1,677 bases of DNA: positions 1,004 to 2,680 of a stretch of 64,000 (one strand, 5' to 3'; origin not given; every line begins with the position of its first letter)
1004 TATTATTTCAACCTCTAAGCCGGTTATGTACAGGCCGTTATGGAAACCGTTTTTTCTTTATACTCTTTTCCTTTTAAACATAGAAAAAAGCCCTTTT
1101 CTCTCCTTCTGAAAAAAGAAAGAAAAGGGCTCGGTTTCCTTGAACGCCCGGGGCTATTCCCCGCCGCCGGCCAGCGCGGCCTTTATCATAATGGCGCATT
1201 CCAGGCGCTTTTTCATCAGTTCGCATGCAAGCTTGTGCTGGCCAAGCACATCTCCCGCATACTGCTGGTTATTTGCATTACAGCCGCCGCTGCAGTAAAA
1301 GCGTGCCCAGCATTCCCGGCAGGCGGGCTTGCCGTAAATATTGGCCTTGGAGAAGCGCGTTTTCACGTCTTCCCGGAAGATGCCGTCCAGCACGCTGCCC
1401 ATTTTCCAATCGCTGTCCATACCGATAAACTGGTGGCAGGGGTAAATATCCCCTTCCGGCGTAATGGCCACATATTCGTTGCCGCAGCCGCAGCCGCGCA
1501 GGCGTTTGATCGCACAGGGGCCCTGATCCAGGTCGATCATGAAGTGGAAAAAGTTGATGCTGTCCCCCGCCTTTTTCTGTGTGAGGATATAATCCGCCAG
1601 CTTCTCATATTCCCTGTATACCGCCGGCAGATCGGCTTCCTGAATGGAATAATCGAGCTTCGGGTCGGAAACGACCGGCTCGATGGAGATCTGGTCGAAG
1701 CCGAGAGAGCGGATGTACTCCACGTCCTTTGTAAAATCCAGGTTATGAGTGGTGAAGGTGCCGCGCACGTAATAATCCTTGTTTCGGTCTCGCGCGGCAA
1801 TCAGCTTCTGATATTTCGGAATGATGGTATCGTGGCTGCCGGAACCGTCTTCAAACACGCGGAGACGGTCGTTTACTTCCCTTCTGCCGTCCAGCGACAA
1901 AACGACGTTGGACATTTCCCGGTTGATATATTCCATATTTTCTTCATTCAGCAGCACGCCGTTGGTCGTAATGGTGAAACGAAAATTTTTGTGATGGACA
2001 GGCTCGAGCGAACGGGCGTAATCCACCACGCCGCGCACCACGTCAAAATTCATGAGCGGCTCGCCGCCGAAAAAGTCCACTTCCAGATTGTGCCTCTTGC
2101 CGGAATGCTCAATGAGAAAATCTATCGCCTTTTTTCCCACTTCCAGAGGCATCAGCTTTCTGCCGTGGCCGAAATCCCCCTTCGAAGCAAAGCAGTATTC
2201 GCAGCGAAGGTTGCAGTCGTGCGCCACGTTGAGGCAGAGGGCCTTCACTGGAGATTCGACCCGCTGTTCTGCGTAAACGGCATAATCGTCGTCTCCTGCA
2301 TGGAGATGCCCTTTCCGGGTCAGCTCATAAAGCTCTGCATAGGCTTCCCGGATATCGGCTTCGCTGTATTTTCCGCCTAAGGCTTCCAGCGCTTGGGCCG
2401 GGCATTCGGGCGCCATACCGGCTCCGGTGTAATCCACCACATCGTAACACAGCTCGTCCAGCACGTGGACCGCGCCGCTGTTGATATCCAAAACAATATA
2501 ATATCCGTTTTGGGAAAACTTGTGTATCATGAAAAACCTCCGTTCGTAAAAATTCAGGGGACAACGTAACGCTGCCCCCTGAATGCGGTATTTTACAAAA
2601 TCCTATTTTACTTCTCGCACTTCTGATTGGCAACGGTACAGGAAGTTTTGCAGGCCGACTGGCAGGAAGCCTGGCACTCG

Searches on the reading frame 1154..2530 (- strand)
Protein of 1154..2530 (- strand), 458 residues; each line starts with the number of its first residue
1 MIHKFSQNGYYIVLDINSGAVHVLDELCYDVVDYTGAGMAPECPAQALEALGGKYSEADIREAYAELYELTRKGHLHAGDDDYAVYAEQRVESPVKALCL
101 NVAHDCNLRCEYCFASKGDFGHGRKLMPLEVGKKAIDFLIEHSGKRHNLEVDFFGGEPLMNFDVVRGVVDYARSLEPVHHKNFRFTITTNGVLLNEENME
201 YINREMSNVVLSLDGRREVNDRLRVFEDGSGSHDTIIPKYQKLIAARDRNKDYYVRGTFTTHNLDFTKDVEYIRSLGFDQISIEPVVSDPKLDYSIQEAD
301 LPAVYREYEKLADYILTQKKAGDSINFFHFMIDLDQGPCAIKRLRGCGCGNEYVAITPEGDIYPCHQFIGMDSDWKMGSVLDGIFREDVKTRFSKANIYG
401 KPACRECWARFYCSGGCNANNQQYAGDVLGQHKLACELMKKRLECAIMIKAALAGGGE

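Call 32: find_encoding_contigs(protein=window:1154-2530:-, flank=10000, max_places=2)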
Protein window:1154-2530:- (458 aa): 23 contigs read that carry it; 2 places shown.
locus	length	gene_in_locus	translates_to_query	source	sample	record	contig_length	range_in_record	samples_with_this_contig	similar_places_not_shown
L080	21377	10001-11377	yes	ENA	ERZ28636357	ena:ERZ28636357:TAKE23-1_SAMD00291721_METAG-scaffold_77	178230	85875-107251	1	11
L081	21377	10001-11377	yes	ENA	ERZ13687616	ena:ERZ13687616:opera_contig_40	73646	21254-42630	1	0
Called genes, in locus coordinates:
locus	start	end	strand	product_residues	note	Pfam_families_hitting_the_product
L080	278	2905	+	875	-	PF01411:tRNA-synt_2c, PF07973:tRNA_SAD, PF02272:DHHA1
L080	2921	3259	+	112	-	PF11969:DcpS_C, PF01230:HIT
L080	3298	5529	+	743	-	PF13567:DUF4131, PF03772:Competence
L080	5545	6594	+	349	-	PF06144:DNA_pol3_delta, PF21694:DNA_pol3_delta_C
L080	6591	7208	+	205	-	PF13331:DUF4093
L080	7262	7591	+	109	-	PF02699:YajC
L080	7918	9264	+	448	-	PF05977:MFS_3, PF07690:MFS_1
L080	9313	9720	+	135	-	PF12670:DUF3792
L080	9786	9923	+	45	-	PF13165:SCIFF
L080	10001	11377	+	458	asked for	PF04055:Radical_SAM, PF13353:Fer4_12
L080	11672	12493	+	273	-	PF03446:NAD_binding_2 (faint), PF03807:F420_oxidored, PF14748:P5CR_dimer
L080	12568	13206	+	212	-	PF01944:SpoIIM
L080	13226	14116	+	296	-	PF02899:Phage_int_SAM_1, PF00589:Phage_integrase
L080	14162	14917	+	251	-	PF04854:DUF624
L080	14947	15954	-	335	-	PF02899:Phage_int_SAM_1 (weak), PF00589:Phage_integrase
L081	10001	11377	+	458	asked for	PF04055:Radical_SAM, PF13353:Fer4_12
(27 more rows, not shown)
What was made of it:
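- Two tyrosine recombinase genes lie 0.7-2.5 kb beyond the left end of the window (call 32).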
